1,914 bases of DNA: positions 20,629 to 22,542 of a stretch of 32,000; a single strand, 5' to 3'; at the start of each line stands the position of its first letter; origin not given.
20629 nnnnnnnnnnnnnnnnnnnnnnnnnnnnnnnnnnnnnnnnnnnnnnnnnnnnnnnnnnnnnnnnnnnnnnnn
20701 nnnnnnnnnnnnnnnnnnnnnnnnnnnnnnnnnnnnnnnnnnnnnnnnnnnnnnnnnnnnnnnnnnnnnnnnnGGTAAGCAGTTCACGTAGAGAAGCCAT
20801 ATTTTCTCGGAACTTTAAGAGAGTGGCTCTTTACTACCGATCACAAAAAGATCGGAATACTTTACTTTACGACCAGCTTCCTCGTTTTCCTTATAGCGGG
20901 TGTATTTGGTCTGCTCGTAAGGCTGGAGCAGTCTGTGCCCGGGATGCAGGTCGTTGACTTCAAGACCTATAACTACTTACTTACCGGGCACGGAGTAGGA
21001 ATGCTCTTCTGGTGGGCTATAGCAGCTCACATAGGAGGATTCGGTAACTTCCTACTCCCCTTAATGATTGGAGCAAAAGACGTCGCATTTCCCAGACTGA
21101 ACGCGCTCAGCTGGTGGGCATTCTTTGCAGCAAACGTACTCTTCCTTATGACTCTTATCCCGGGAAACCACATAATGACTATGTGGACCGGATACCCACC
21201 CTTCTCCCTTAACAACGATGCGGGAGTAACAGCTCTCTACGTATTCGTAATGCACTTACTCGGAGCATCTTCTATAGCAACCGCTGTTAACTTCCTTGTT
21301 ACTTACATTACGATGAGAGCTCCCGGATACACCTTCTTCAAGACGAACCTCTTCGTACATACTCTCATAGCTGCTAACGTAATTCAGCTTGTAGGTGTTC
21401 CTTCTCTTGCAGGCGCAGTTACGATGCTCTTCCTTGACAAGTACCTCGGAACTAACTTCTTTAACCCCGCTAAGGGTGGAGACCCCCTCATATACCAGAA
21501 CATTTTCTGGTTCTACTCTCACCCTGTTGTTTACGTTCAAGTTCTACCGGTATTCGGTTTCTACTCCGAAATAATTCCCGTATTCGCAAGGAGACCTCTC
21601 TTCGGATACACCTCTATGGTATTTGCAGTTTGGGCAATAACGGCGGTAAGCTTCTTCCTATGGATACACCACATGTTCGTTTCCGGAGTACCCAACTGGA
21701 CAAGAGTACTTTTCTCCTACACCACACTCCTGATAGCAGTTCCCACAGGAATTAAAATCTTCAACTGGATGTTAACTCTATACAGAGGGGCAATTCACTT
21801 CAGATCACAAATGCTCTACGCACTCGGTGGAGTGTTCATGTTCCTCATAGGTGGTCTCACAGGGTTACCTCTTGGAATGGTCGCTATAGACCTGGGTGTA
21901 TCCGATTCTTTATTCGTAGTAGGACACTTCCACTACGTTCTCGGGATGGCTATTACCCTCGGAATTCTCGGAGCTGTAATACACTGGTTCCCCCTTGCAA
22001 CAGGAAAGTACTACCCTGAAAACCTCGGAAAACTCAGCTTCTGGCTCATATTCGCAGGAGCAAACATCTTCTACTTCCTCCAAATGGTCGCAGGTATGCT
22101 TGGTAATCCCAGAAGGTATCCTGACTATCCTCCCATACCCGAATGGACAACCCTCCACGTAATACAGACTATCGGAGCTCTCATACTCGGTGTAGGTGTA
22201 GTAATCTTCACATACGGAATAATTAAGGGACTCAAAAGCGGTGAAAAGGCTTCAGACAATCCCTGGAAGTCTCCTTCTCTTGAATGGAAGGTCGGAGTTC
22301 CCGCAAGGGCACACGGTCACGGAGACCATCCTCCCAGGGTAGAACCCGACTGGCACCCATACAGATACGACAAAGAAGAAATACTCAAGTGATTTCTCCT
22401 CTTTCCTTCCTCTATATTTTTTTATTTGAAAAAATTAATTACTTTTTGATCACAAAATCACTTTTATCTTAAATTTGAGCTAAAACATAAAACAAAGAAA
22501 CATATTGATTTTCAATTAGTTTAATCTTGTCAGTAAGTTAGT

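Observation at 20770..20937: A-family oxidase subunit I (coxA1) has an in-frame TAA at codon 3 and no canonical restart before helix I ends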

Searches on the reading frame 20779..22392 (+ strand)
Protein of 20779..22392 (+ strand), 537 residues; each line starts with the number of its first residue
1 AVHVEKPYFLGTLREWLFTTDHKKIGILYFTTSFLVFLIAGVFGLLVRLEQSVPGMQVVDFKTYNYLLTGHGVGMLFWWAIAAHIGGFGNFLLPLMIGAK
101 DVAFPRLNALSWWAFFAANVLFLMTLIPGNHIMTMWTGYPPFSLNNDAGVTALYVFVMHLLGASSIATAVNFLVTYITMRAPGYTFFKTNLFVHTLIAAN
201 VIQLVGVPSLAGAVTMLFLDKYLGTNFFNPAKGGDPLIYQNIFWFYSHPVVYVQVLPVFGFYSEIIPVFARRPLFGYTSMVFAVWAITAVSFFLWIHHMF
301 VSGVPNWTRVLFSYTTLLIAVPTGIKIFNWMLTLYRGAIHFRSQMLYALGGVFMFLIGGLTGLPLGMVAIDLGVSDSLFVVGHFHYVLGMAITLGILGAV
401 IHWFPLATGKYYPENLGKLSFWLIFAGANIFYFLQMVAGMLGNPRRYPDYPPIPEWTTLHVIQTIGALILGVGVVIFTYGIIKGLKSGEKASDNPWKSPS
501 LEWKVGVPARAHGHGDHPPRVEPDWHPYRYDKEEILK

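Call 6: search_protein_families(library=pfam, proteins=[window:20779-22392:+])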
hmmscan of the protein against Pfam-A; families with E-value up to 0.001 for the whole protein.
window:20779-22392:+ (537 aa): 1 family
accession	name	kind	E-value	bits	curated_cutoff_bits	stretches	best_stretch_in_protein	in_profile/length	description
PF00115.25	COX1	-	1.8e-136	455.9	34.8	1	24-469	1-436/436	Cytochrome C and Quinol oxidase polypeptide I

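Call 7: search_protein_families(library=ncbifam, proteins=[window:20779-22392:+])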
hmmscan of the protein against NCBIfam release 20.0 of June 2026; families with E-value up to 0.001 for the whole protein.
window:20779-22392:+ (537 aa): 7 families
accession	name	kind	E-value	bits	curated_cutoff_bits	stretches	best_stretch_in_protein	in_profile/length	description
TIGR02891.1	CtaD_CoxA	equivalog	7e-175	582.5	670.75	1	16-518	1-502/504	cytochrome c oxidase subunit I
NF050116.1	cyt_aa3_Actin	exception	3.4e-137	458.4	880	1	15-514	1-501/522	aa3-type cytochrome oxidase subunit I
TIGR02882.1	QoxB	equivalog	7.9e-128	427.7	1015.5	1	14-508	42-538/643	cytochrome aa3 quinol oxidase subunit I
TIGR02843.1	CyoB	equivalog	3.6e-122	409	1020.35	1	14-518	45-555/646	cytochrome o ubiquinol oxidase subunit I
NF011592.0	PRK15017.1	equivalog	1.2e-99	334.9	1271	1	13-509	45-547/663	cytochrome o ubiquinol oxidase subunit I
NF041075.1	quin_ox_SoxB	equivalog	1.7e-24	86.6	700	1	62-484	37-453/468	proton pump complex quinol oxidase subunit SoxB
NF011053.0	PRK14485.1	subfamily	0.00078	17.8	1080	0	242-500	202-475/716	putative bifunctional cbb3-type cytochrome c oxidase subunit I/II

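Call 9: find_encoding_contigs(protein=window:20935-22392:+, flank=3000, max_places=10)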
Protein window:20935-22392:+ (485 aa): no gene with exactly this product is on record in the collection.

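Call 10: find_encoding_contigs(protein=window:20935-22389:+, flank=3000, max_places=10)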
Protein seq(485 aa) (485 aa): no gene with exactly this product is on record in the collection.

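Call 13: find_homologous_proteins(query=window:20779-22389:+, max_evalue=1e-50)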
Query window:20779-22389:+ (537 aa): 7993 proteins with E <= 1e-50 among 8000 candidates; the best 120 are listed.
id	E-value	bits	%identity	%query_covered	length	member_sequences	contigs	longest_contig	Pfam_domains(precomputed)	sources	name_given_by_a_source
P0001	0.0e+0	1151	92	100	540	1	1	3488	PF00115.26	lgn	-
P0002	0.0e+0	1150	92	100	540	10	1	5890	PF00115.26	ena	-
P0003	0.0e+0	1149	92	100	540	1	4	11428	PF00115.26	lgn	-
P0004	0.0e+0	1149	91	100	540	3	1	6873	PF00115.26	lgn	-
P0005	0.0e+0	1145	91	100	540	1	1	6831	PF00115.26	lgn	-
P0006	0.0e+0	1032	87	97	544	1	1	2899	PF00115.26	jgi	-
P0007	0.0e+0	1028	82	99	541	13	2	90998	PF00115.26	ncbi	-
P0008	2.1e-296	1002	79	99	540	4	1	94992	PF00115.26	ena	-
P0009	2.2e-277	940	74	99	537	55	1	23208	PF00115.26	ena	-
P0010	6.8e-271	918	74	99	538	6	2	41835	PF00115.26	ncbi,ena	-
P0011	4.8e-260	882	70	98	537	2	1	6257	PF00115.26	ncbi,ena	-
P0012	7.0e-260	882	71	98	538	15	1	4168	PF00115.26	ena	-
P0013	1.2e-218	746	62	99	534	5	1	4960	PF00115.26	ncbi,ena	-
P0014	3.7e-217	741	60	99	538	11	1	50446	PF00115.26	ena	-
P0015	4.5e-217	740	60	99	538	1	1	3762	PF00115.26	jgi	-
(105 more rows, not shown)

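Call 18: list_cluster_members(proteins=[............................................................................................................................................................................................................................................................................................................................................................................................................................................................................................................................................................, window:20935-22389:+, window:20944-22389:+, P0001, P0002, P0003, P0004])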
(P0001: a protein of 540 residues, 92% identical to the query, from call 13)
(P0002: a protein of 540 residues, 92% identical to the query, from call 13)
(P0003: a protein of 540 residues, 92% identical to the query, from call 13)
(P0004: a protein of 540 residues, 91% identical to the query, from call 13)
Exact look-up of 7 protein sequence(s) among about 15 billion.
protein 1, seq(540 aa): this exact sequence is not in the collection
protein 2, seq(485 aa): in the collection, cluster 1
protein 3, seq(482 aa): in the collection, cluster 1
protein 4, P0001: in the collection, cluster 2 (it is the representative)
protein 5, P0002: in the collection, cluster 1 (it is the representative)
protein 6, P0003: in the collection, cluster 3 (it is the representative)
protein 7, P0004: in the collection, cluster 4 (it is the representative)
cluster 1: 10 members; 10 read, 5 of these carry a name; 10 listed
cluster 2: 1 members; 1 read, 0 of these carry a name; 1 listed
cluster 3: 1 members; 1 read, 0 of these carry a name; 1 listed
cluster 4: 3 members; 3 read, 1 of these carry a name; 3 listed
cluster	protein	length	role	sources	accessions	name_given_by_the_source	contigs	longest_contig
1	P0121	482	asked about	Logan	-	-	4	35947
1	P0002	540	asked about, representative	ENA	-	-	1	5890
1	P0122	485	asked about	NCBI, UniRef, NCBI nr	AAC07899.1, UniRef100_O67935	cytochrome c oxidase subunit I [Aquifex aeolicus VF5] | Cytochrome c oxidase subunit I n=1 Tax=Aquifex aeolicus (strain VF5) TaxID=224324 ...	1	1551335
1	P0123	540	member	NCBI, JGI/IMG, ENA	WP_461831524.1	cytochrome c oxidase subunit I [Aquifex sp.]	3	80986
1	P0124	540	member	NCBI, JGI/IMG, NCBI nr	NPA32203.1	MAG: cytochrome C oxidase subunit I [Aquificae bacterium] | cytochrome C oxidase subunit I [Aquificota bacterium]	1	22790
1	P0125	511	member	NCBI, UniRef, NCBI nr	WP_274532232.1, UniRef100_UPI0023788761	cytochrome c oxidase subunit I [Aquifex aeolicus] | cytochrome c oxidase subunit I n=1 Tax=Aquifex aeolicus TaxID=63363 RepID=UPI0023788761 | cbb3-type cytochrome c oxidase subunit I [Aquifex aeolicus]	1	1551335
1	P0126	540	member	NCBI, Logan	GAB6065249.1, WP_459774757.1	hypothetical protein JCM9492_03410 [Aquifex pyrophilus]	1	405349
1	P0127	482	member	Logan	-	-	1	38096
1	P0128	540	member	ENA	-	-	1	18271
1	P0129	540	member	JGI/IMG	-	-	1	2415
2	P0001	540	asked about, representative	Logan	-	-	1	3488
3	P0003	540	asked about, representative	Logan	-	-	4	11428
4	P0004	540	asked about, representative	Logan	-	-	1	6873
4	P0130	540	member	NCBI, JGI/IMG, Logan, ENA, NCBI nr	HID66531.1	MAG TPA: cytochrome C oxidase subunit I [Aquificaceae bacterium] | cytochrome C oxidase subunit I [Aquificaceae bacterium]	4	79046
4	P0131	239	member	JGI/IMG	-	-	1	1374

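Call 22: find_encoding_contigs(protein=P0126, flank=4000, max_places=3)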
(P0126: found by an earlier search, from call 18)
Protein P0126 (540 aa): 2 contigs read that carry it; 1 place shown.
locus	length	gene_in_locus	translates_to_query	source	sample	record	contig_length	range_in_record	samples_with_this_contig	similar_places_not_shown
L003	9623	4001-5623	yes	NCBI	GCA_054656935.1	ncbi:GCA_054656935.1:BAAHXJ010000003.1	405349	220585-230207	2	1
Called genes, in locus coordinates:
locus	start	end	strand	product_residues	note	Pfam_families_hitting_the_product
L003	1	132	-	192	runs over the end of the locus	PF00440:TetR_N, PF08359:TetR_C_4, PF17932:TetR_C_24, PF16925:TetR_C_13 (weak)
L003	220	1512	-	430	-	PF01266:DAO (faint), PF07992:Pyr_redox_2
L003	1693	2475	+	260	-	PF00510:COX3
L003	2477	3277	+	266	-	PF02630:SCO1-SenC (weak)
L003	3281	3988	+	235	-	PF00116:COX2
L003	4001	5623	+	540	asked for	PF00115:COX1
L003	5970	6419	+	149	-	PF00116:COX2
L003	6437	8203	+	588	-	PF00115:COX1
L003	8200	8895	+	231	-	PF02630:SCO1-SenC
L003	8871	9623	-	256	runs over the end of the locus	PF02673:BacA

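Call 23: find_encoding_contigs(protein=P0123, flank=4000, max_places=3)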
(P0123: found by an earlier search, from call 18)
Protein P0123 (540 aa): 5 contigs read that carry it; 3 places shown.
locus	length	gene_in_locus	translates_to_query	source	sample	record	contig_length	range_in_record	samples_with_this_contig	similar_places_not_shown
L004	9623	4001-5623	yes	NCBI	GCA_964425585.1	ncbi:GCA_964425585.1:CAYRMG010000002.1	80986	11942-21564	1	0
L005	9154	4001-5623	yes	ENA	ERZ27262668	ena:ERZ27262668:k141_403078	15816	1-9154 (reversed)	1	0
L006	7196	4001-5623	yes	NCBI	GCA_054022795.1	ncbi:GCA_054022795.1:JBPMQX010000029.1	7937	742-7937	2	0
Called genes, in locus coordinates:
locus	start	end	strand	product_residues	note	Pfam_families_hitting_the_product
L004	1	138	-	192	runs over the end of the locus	PF00440:TetR_N, PF08359:TetR_C_4, PF17932:TetR_C_24, PF17938:TetR_C_29 (faint), PF16925:TetR_C_13 (weak)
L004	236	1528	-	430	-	PF01266:DAO (faint), PF07992:Pyr_redox_2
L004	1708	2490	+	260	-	PF00510:COX3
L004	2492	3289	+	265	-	PF02630:SCO1-SenC (weak)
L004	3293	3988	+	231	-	PF00116:COX2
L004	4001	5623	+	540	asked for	PF00115:COX1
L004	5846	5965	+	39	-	-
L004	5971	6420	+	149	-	PF00116:COX2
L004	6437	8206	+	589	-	PF00115:COX1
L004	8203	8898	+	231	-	PF02630:SCO1-SenC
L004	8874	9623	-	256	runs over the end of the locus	PF02673:BacA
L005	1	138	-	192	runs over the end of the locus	PF00440:TetR_N, PF08359:TetR_C_4, PF17932:TetR_C_24, PF17938:TetR_C_29 (faint), PF16925:TetR_C_13 (weak)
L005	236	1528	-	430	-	PF01266:DAO (faint), PF07992:Pyr_redox_2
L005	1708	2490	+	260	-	PF00510:COX3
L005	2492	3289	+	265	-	PF02630:SCO1-SenC (weak)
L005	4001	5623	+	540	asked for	PF00115:COX1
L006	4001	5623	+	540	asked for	PF00115:COX1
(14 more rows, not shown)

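Call 26: find_encoding_contigs(protein=window:20944-22389:+, flank=3500, max_places=10)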
Protein window:20944-22389:+ (482 aa): 4 contigs read that carry it; 3 places shown.
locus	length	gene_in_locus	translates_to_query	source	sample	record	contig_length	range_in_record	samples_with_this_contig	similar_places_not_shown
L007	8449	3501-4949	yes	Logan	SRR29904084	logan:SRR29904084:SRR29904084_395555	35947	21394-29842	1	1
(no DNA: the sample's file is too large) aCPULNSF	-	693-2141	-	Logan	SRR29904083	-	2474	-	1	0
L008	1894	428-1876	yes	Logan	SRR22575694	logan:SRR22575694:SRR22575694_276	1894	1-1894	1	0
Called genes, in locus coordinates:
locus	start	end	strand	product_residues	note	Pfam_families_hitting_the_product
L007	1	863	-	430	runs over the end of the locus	PF01266:DAO (faint), PF07992:Pyr_redox_2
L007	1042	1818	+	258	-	PF00510:COX3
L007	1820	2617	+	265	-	PF02630:SCO1-SenC (weak)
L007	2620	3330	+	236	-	PF00116:COX2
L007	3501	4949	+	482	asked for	PF00115:COX1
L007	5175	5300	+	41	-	-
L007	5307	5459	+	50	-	-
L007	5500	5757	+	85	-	PF00116:COX2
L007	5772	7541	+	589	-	PF00115:COX1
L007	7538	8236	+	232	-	PF02630:SCO1-SenC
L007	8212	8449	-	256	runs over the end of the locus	PF02673:BacA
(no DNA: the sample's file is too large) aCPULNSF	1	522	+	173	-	?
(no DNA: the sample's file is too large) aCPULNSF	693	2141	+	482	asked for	PF00115:COX1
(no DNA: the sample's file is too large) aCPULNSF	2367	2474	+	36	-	?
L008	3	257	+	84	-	?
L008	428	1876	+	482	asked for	PF00115:COX1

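Call 28: find_encoding_contigs(protein=P0130, flank=4000, max_places=2)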
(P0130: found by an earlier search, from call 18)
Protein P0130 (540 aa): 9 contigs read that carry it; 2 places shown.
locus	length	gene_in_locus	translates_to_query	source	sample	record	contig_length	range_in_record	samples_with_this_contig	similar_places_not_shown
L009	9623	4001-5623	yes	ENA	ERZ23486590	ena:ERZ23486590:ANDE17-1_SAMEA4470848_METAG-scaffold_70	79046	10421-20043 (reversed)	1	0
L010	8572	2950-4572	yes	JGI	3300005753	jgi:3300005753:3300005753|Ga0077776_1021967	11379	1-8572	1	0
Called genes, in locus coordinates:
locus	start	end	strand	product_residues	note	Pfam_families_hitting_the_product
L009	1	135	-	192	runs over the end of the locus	PF00440:TetR_N, PF08359:TetR_C_4, PF17932:TetR_C_24, PF16925:TetR_C_13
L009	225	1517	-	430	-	PF01266:DAO (faint), PF07992:Pyr_redox_2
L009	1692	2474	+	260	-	PF00510:COX3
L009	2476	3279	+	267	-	PF02630:SCO1-SenC (weak)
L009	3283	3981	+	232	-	PF00116:COX2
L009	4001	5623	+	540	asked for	PF00115:COX1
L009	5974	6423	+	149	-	PF00116:COX2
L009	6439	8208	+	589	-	PF00115:COX1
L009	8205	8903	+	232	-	PF02630:SCO1-SenC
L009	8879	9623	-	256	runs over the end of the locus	PF02673:BacA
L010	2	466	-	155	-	?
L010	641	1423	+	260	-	PF00510:COX3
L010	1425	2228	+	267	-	PF02630:SCO1-SenC (weak)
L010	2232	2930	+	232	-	PF00116:COX2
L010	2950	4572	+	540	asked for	PF00115:COX1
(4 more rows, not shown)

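Call 29: find_encoding_contigs(protein=P0007, flank=4000, max_places=2)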
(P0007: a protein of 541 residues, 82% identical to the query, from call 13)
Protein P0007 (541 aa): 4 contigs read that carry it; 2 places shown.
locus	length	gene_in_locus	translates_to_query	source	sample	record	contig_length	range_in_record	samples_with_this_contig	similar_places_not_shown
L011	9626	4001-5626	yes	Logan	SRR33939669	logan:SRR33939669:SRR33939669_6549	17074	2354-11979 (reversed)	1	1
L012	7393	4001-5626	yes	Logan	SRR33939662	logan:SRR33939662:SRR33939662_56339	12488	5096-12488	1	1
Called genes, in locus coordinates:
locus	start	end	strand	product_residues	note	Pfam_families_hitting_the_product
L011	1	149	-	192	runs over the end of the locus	PF00440:TetR_N, PF08359:TetR_C_4, PF16925:TetR_C_13 (weak), PF17932:TetR_C_24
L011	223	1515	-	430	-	PF01266:DAO (faint), PF07992:Pyr_redox_2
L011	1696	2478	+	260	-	PF00510:COX3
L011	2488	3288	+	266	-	PF00578:AhpC-TSA (weak), PF08534:Redoxin (faint), PF02630:SCO1-SenC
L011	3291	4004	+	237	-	PF00116:COX2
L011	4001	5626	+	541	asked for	PF00115:COX1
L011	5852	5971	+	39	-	-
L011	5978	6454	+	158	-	PF00116:COX2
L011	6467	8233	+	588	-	PF00115:COX1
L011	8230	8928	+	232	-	PF02630:SCO1-SenC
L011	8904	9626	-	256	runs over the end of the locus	PF02673:BacA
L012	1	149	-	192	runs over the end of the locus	PF00440:TetR_N, PF08359:TetR_C_4, PF16925:TetR_C_13 (weak), PF17932:TetR_C_24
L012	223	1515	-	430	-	PF01266:DAO (faint), PF07992:Pyr_redox_2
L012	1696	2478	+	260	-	PF00510:COX3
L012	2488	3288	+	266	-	PF00578:AhpC-TSA (weak), PF08534:Redoxin (faint), PF02630:SCO1-SenC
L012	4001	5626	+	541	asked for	PF00115:COX1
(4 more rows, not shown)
